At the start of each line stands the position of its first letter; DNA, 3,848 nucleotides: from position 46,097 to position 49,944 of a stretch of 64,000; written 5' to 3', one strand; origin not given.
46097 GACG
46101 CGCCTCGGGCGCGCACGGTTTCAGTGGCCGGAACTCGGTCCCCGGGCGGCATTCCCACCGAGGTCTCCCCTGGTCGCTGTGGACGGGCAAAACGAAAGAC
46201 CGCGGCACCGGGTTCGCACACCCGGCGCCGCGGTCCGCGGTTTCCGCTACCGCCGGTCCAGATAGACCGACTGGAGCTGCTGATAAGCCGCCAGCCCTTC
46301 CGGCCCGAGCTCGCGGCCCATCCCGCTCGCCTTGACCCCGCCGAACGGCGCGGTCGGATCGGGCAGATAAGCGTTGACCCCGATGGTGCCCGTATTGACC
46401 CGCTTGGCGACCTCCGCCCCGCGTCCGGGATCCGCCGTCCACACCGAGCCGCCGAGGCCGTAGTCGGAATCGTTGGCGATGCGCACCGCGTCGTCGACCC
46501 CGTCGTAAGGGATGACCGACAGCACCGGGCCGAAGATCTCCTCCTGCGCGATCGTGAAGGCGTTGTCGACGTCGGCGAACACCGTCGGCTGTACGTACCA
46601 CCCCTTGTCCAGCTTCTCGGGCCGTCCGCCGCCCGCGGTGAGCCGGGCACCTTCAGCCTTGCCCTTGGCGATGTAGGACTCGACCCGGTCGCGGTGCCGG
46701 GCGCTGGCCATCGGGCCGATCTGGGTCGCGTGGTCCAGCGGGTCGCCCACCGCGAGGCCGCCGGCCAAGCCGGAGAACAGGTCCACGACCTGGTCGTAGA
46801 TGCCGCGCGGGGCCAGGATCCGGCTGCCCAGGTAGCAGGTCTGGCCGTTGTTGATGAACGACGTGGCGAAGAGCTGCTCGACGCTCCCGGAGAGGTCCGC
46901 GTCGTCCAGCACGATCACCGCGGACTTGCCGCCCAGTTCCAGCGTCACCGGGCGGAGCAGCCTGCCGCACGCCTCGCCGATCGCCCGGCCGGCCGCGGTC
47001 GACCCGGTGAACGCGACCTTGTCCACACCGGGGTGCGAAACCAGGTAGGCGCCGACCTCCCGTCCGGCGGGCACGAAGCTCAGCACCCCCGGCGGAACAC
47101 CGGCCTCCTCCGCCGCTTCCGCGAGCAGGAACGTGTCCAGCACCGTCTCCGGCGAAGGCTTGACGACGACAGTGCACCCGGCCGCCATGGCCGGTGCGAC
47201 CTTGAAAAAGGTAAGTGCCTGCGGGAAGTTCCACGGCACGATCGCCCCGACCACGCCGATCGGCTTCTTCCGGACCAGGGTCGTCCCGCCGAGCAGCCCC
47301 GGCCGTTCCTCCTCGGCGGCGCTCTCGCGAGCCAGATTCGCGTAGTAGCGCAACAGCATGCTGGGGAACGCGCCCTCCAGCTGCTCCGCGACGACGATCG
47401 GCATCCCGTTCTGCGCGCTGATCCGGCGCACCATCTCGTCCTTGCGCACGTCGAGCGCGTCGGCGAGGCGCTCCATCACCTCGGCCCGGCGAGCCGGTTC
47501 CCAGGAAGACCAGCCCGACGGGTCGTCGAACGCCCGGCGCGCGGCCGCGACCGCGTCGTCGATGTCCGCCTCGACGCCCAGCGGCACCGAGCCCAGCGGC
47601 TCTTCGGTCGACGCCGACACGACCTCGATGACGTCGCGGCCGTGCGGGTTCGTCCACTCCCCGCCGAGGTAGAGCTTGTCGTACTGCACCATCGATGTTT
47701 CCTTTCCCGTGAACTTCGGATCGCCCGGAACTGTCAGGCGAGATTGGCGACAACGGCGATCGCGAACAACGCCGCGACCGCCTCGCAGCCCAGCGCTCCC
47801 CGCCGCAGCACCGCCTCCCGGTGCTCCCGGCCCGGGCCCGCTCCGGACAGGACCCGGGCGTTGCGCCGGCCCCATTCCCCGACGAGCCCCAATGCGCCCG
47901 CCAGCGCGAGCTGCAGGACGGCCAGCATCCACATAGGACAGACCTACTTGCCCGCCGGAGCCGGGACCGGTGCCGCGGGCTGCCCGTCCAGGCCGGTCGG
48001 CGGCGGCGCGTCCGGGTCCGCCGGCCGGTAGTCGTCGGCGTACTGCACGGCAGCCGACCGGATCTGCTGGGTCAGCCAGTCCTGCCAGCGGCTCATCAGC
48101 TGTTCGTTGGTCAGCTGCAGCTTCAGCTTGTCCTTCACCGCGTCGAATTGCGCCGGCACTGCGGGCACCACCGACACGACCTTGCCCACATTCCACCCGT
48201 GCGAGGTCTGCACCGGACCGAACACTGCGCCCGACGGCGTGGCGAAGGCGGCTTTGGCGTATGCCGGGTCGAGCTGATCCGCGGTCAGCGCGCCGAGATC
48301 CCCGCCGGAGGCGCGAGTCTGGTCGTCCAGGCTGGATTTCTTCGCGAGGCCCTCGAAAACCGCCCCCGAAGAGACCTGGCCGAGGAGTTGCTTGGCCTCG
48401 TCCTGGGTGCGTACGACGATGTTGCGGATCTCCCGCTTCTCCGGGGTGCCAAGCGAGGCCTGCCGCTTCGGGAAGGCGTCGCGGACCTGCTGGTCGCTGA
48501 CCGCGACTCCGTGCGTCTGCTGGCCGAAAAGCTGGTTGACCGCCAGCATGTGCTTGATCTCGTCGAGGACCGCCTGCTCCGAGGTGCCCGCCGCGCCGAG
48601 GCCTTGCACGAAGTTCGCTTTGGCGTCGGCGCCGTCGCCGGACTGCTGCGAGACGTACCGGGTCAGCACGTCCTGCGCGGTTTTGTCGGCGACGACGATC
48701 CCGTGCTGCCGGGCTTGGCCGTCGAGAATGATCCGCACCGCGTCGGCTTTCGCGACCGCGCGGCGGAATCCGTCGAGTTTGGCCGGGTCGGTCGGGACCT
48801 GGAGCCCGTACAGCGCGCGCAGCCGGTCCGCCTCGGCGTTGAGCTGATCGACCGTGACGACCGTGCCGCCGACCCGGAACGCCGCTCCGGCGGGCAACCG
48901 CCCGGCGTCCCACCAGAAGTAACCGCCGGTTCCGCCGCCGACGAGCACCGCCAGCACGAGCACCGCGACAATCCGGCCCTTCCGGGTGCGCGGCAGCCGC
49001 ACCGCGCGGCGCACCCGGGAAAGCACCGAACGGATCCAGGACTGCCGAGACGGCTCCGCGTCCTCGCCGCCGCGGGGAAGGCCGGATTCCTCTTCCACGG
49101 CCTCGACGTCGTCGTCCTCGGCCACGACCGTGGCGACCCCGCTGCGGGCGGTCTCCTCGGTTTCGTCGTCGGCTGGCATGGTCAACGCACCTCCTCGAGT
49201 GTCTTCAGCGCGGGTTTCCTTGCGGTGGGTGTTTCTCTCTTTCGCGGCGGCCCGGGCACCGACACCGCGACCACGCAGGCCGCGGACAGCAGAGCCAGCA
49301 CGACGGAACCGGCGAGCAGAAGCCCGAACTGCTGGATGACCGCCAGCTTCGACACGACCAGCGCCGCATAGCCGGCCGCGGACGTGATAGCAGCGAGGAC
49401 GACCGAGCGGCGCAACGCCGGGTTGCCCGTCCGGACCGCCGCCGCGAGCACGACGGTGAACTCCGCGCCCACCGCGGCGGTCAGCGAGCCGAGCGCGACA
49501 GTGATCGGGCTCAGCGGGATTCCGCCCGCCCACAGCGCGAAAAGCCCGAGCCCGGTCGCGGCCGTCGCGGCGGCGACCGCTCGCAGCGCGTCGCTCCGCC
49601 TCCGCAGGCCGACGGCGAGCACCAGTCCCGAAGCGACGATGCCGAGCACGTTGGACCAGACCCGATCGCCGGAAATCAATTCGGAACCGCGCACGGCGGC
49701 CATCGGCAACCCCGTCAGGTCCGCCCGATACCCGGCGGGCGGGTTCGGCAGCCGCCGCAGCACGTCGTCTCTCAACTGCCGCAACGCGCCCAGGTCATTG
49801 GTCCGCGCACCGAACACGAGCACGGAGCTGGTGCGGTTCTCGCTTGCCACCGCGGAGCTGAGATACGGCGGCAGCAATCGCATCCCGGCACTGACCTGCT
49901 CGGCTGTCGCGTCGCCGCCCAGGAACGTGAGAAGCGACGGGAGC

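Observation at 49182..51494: RND/MMPL permease translationally coupled to the last mce gene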

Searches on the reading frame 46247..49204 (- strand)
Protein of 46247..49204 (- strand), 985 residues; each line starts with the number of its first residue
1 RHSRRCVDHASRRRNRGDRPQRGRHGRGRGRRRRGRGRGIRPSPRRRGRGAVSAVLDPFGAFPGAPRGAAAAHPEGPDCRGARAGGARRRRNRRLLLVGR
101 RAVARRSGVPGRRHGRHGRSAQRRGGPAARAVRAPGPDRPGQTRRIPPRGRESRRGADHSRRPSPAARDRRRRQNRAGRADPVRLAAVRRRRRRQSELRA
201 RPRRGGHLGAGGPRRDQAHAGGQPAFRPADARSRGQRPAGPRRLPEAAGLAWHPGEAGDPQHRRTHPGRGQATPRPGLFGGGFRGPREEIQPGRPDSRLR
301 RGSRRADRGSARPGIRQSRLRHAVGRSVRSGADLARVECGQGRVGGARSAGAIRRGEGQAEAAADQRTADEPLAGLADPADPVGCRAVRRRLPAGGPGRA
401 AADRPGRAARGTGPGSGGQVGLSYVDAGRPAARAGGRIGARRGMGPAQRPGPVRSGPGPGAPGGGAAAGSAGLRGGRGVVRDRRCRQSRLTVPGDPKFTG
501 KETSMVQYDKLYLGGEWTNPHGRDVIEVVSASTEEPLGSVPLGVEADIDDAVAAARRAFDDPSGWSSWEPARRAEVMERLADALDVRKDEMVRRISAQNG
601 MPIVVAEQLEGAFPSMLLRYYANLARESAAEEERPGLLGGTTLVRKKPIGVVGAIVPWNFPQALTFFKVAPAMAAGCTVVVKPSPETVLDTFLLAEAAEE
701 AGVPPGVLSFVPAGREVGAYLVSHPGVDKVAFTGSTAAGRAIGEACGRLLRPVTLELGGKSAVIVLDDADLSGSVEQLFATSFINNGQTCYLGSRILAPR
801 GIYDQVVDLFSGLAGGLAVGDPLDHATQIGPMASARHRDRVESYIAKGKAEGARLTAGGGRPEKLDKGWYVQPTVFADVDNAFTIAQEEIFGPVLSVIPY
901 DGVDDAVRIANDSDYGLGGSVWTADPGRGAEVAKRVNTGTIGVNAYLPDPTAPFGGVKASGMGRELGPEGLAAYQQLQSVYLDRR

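Call 9: search_protein_families(library=pfam, proteins=[window:46247-49204:-], max_evalue=0.01)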
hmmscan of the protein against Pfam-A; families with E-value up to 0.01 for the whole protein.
window:46247-49204:- (985 aa): 1 family
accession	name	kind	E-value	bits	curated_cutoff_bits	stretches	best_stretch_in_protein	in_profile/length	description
PF00171.27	Aldedh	-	7.7e-153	509.8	23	1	517-980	1-461/461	Aldehyde dehydrogenase family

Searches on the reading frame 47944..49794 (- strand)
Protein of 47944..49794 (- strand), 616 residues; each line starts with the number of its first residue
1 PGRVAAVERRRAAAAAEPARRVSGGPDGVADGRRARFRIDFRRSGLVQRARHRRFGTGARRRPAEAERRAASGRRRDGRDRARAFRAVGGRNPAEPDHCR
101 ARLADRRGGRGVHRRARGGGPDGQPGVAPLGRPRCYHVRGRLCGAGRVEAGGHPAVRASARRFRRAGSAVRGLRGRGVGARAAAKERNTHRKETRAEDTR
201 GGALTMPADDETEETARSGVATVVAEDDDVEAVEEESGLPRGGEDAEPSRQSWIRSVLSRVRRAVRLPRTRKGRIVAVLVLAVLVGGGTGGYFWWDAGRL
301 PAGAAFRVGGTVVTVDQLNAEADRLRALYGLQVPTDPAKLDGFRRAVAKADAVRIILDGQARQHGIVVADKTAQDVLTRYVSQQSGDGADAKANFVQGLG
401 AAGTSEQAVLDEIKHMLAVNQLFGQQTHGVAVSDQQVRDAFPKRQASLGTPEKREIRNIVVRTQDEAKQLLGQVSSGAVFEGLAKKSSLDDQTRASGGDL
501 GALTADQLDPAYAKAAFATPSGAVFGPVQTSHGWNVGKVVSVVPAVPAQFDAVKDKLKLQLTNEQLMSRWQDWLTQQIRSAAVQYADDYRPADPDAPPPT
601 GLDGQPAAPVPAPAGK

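Call 9: search_protein_families(library=pfam, proteins=[window:47944-49794:-], max_evalue=0.01)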
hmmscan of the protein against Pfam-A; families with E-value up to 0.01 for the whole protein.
window:47944-49794:- (616 aa): 5 families
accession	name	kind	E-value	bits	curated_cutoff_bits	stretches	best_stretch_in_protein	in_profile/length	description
PF13145.12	Rotamase_2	-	4.2e-16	60.3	27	1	432-555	1-121/121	PPIC-type PPIASE domain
PF00639.27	Rotamase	-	1.2e-15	58.7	21.7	1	462-539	17-95/97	PPIC-type PPIASE domain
PF13616.12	Rotamase_3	-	2e-13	51.3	22.5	1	464-539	37-112/116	PPIC-type PPIASE domain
PF13624.11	SurA_N_3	-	3.9e-09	37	27.2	1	275-422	16-161/162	SurA-like N-terminal domain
PF13623.11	SurA_N_2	-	0.0023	18.3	28.5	0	302-379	40-121/145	SurA-like N-terminal domain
